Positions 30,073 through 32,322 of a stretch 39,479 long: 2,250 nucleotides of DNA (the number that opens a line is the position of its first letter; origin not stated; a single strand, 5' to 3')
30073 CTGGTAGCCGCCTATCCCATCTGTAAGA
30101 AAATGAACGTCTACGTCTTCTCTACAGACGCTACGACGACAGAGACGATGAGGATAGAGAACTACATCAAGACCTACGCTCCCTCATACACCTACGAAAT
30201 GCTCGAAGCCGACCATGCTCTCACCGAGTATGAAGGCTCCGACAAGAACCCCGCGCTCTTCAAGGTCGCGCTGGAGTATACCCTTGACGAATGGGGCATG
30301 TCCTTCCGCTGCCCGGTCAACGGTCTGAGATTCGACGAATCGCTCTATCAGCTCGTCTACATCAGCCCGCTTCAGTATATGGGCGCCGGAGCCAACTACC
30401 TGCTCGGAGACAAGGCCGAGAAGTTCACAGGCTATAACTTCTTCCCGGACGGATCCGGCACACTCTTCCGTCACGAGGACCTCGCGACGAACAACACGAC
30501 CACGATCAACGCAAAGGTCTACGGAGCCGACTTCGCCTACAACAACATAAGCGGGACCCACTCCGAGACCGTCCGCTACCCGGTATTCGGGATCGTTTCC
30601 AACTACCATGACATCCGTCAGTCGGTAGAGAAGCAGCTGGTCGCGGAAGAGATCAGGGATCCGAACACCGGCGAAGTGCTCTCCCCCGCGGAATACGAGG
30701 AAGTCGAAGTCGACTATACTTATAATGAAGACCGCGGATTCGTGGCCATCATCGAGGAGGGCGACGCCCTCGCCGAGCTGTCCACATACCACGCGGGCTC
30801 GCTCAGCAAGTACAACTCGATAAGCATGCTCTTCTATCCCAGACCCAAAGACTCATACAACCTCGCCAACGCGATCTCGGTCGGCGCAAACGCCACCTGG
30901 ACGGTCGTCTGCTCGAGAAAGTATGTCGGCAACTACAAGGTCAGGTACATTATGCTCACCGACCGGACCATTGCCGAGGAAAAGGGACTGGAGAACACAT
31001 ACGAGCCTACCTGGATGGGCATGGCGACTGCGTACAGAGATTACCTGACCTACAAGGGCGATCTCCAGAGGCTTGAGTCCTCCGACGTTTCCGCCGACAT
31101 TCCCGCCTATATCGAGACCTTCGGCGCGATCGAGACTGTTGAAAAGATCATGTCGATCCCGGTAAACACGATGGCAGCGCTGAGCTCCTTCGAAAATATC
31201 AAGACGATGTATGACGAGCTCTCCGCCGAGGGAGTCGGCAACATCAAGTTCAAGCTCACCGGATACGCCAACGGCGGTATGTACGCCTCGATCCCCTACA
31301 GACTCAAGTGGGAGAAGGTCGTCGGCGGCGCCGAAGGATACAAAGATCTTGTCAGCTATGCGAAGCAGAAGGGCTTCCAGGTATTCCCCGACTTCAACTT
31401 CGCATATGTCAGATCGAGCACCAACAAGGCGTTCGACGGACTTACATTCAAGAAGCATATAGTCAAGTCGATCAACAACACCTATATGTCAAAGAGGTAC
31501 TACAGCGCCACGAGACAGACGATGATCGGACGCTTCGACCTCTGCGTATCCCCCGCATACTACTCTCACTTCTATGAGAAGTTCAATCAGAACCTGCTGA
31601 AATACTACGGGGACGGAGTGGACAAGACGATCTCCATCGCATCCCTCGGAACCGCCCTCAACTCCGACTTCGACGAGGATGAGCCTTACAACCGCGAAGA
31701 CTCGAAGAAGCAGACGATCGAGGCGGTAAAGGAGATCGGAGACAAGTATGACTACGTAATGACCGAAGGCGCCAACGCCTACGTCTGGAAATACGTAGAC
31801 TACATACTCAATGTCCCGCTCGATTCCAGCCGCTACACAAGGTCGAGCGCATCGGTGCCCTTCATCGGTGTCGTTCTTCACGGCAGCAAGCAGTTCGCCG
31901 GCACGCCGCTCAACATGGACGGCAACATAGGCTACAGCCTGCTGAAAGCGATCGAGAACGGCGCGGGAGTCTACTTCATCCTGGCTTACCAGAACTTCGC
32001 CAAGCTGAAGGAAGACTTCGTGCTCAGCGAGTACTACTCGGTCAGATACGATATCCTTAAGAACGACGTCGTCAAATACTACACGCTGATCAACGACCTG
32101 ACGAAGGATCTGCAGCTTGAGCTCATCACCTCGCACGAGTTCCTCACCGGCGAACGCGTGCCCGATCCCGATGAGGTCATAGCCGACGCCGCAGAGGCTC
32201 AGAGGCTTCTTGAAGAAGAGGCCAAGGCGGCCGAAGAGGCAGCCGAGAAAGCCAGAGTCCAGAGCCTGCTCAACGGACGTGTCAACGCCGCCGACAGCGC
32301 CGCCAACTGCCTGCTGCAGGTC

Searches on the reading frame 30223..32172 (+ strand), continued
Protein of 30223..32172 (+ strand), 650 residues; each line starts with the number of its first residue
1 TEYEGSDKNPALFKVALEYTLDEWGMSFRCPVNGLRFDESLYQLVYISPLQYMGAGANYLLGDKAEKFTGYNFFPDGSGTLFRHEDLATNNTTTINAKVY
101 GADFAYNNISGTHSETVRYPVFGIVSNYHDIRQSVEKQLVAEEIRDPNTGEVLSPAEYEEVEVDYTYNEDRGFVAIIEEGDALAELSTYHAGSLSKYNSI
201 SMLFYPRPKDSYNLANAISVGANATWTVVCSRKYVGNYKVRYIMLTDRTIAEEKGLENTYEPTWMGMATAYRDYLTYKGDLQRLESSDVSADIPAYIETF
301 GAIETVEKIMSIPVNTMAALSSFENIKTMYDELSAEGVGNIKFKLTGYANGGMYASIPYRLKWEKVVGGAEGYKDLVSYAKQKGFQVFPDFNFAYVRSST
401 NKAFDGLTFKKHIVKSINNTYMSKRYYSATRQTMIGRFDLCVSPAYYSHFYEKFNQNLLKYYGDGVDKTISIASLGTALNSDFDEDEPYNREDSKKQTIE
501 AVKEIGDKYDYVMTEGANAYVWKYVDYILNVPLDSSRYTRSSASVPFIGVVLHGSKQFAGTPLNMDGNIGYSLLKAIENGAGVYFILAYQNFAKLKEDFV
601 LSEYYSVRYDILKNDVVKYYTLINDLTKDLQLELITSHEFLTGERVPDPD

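Call 57: find_encoding_contigs(protein=P0329, flank=10000, max_places=1)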
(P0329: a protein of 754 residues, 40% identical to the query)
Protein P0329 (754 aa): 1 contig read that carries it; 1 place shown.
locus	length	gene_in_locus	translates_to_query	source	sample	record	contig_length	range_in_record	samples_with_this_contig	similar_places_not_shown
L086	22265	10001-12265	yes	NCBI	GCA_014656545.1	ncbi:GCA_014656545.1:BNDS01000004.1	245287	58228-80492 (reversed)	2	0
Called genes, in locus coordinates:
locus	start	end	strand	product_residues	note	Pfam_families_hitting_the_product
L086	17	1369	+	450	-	PF01547:SBP_bac_1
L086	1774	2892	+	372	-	PF00005:ABC_tran, PF17912:OB_MalK (weak), PF08402:TOBE_2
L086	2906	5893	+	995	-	PF01547:SBP_bac_1, PF13416:SBP_bac_8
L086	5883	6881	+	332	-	PF00528:BPD_transp_1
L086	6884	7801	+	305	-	PF00528:BPD_transp_1 (weak)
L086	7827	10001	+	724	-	PF08450:SGL (weak), PF01436:NHL (weak), PF04893:Yip1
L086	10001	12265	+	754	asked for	PF18952:DUF5696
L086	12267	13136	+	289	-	PF00528:BPD_transp_1 (weak)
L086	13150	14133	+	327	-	PF00528:BPD_transp_1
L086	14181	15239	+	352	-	PF01408:GFO_IDH_MocA, PF22725:GFO_IDH_MocA_C3, PF02894:GFO_IDH_MocA_C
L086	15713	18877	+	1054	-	PF02837:Glyco_hydro_2_N, PF22666:Glyco_hydro_2_N2, PF00703:Glyco_hydro_2, PF02836:Glyco_hydro_2_C, PF16353:LacZ_4, PF02929:Bgal_small_N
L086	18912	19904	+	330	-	PF01408:GFO_IDH_MocA, PF03807:F420_oxidored (weak), PF08635:ox_reductase_C, PF22725:GFO_IDH_MocA_C3, PF02894:GFO_IDH_MocA_C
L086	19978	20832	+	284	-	PF01261:AP_endonuc_2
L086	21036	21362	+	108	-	PF01074:Glyco_hydro_38N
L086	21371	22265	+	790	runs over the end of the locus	PF01074:Glyco_hydro_38N, PF09261:Alpha-mann_mid, PF18438:Glyco_hydro_38, PF07748:Glyco_hydro_38C, PF17677:Glyco_hydro38C2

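Call 58: find_encoding_contigs(protein=P0335, flank=10000, max_places=1)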
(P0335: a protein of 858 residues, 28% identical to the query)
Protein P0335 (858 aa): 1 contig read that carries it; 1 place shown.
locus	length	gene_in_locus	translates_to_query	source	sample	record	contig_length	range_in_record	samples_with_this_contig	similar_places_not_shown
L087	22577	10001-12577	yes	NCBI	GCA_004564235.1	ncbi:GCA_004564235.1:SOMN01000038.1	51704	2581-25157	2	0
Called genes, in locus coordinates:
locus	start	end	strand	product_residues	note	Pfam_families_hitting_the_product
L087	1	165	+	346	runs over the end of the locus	PF00356:LacI, PF00532:Peripla_BP_1 (weak), PF13377:Peripla_BP_3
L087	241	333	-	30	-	PF13333:rve_2 (weak)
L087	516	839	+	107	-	-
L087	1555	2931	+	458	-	PF01547:SBP_bac_1, PF13416:SBP_bac_8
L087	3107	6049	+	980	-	PF01547:SBP_bac_1, PF13416:SBP_bac_8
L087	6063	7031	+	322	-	PF00528:BPD_transp_1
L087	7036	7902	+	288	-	PF00528:BPD_transp_1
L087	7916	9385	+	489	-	PF08450:SGL (faint), PF01436:NHL (faint)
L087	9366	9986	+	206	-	PF04893:Yip1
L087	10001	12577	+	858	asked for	PF18952:DUF5696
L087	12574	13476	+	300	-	PF00528:BPD_transp_1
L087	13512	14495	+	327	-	PF00528:BPD_transp_1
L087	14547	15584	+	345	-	PF02156:Glyco_hydro_26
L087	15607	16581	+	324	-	PF22612:GH113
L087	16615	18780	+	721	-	PF02927:CelD_N, PF00759:Glyco_hydro_9, PF00583:Acetyltransf_1 (weak), PF13508:Acetyltransf_7 (faint)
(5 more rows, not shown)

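Call 59: find_encoding_contigs(protein=P0344, flank=10000, max_places=1)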
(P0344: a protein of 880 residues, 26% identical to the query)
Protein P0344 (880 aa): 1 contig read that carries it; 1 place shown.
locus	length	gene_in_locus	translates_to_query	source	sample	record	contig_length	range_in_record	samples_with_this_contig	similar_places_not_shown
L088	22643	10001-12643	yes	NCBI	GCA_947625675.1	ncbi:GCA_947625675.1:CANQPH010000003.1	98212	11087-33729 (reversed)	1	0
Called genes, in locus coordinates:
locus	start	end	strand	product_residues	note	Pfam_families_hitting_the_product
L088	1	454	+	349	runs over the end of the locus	PF00356:LacI, PF00532:Peripla_BP_1, PF13407:Peripla_BP_4, PF13377:Peripla_BP_3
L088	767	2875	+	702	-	PF16403:Bact_surface_Ig-like (weak)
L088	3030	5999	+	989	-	PF01547:SBP_bac_1, PF13416:SBP_bac_8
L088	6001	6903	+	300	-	PF00528:BPD_transp_1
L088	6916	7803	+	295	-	PF00528:BPD_transp_1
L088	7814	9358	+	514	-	PF17170:DUF5128 (faint), PF01436:NHL (faint), PF13414:TPR_11 (faint)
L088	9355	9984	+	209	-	PF04893:Yip1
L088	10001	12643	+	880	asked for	PF18952:DUF5696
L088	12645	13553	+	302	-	-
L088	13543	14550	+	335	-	PF00528:BPD_transp_1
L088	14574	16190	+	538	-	PF14587:Glyco_hydr_30_2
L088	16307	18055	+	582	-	PF01301:Glyco_hydro_35, PF02449:Glyco_hydro_42, PF21317:BetaGal_ABD_1, PF21467:BetaGal_gal-bd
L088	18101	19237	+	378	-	PF02517:Rce1-like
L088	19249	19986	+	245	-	PF01643:Acyl-ACP_TE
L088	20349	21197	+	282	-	PF13509:S1_2, PF21543:CvfB_2nd (weak), PF00575:S1 (weak), PF17783:WHD_CvfB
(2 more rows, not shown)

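Call 87: search_protein_families(library=pfam, proteins=[L084:11347-13617:+, L083:11293-13809:+], max_evalue=0.001)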
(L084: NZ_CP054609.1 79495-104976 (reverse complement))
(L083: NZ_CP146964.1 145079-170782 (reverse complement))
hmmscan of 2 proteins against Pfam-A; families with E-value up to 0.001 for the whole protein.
L084:11347-13617:+ (757 aa): 1 family
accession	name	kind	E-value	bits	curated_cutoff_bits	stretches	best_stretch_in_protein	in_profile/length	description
PF18952.6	DUF5696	-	8.2e-187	622.9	25.6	1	151-748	2-612/612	Family of unknown function (DUF5696)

L083:11293-13809:+ (839 aa): 1 family
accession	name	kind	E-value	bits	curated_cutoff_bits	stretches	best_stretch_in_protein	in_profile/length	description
PF18952.6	DUF5696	-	2.2e-184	614.8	25.6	1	222-835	3-612/612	Family of unknown function (DUF5696)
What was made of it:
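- Checked: The 'coiled coil' is an insertion inside DUF5696 (call 87).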

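Call 89: find_encoding_contigs(protein=P0343, flank=10000, max_places=1)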
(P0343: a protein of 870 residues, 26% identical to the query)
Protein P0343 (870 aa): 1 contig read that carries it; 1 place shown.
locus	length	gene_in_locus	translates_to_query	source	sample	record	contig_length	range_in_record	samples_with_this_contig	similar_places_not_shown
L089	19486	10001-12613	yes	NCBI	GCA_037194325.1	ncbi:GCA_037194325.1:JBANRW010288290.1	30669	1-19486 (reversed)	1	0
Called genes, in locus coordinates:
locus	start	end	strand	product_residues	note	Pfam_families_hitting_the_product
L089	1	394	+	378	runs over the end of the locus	PF12784:PDDEXK_2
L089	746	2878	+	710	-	PF27332:TP_0781 (faint)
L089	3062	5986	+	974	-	PF01547:SBP_bac_1, PF13416:SBP_bac_8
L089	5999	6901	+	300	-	-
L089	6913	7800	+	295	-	PF00528:BPD_transp_1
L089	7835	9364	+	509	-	PF01436:NHL (faint)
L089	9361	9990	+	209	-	PF04893:Yip1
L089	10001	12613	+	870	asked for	PF18952:DUF5696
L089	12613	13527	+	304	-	-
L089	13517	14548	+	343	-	PF00528:BPD_transp_1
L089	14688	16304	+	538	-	PF14587:Glyco_hydr_30_2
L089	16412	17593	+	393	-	PF01301:Glyco_hydro_35, PF02449:Glyco_hydro_42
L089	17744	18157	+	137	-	PF21467:BetaGal_gal-bd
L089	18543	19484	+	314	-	?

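Call 90: find_encoding_contigs(protein=P0326, flank=10000, max_places=1)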
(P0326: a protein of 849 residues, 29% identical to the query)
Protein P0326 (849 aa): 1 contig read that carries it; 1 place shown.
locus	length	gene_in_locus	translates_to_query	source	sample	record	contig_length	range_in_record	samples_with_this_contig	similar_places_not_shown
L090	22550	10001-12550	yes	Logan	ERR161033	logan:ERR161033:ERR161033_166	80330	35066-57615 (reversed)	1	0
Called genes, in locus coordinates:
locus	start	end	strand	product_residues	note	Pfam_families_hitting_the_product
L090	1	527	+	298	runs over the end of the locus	PF00005:ABC_tran, PF02463:SMC_N (weak), PF13304:AAA_21 (weak)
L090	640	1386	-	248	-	PF00072:Response_reg, PF00165:HTH_AraC (weak), PF12833:HTH_18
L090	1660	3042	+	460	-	PF01547:SBP_bac_1, PF13416:SBP_bac_8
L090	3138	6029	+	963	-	PF01547:SBP_bac_1, PF13416:SBP_bac_8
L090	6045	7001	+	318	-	PF00528:BPD_transp_1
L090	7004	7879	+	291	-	PF00528:BPD_transp_1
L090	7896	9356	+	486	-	PF01436:NHL (faint)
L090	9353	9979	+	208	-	PF04893:Yip1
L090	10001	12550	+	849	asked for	PF18952:DUF5696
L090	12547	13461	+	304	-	PF00528:BPD_transp_1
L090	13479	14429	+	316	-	PF00528:BPD_transp_1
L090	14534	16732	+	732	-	PF00664:ABC_membrane, PF00005:ABC_tran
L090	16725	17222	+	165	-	PF08909:DUF1854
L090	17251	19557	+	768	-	PF14498:Glyco_hyd_65N_2, PF22124:Glyco_hydro_95_cat, PF21307:Glyco_hydro_95_C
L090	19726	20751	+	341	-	PF00331:Glyco_hydro_10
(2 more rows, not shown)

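Call 91: find_encoding_contigs(protein=P0280, flank=10000, max_places=1)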
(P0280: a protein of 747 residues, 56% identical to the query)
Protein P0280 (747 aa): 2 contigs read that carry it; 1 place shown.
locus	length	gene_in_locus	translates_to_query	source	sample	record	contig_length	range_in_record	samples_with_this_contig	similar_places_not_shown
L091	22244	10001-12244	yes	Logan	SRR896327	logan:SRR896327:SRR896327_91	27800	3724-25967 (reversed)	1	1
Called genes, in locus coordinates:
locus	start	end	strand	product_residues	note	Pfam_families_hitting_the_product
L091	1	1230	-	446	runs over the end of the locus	PF00296:Bac_luciferase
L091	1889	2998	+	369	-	PF00005:ABC_tran, PF02463:SMC_N (faint), PF13304:AAA_21 (faint), PF17912:OB_MalK, PF08402:TOBE_2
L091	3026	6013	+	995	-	PF01547:SBP_bac_1, PF13416:SBP_bac_8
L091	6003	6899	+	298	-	PF00528:BPD_transp_1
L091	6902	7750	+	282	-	PF00528:BPD_transp_1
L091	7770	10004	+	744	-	PF06739:SBBP (faint), PF08450:SGL (weak), PF01436:NHL (weak), PF04893:Yip1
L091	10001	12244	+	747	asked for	PF18952:DUF5696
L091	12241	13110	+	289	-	PF00528:BPD_transp_1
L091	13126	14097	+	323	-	PF00528:BPD_transp_1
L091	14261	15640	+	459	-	PF01547:SBP_bac_1, PF13416:SBP_bac_8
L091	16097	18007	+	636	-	PF09492:Pec_lyase (faint), PF13249:SQHop_cyclase_N, PF13243:SQHop_cyclase_C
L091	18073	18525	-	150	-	PF01047:MarR, PF12802:MarR_2, PF13463:HTH_27 (weak), PF01325:Fe_dep_repress (weak)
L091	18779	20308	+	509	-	PF00664:ABC_membrane, PF00005:ABC_tran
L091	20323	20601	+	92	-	-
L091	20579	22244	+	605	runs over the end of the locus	PF00664:ABC_membrane, PF02463:SMC_N (faint), PF00005:ABC_tran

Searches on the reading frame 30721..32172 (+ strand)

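Call 36: search_protein_families(library=pfam, proteins=[window:30721-32172:+], max_evalue=10)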
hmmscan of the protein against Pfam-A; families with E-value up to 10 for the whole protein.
window:30721-32172:+ (484 aa): 2 families
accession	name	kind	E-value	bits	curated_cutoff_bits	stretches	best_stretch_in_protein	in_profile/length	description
PF18952.6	DUF5696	-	1.8e-98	331.1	25.6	1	2-476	131-577/612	Family of unknown function (DUF5696)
PF00970.30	FAD_binding_6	-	0.13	13.1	21.1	0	432-469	29-66/99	Oxidoreductase FAD-binding domain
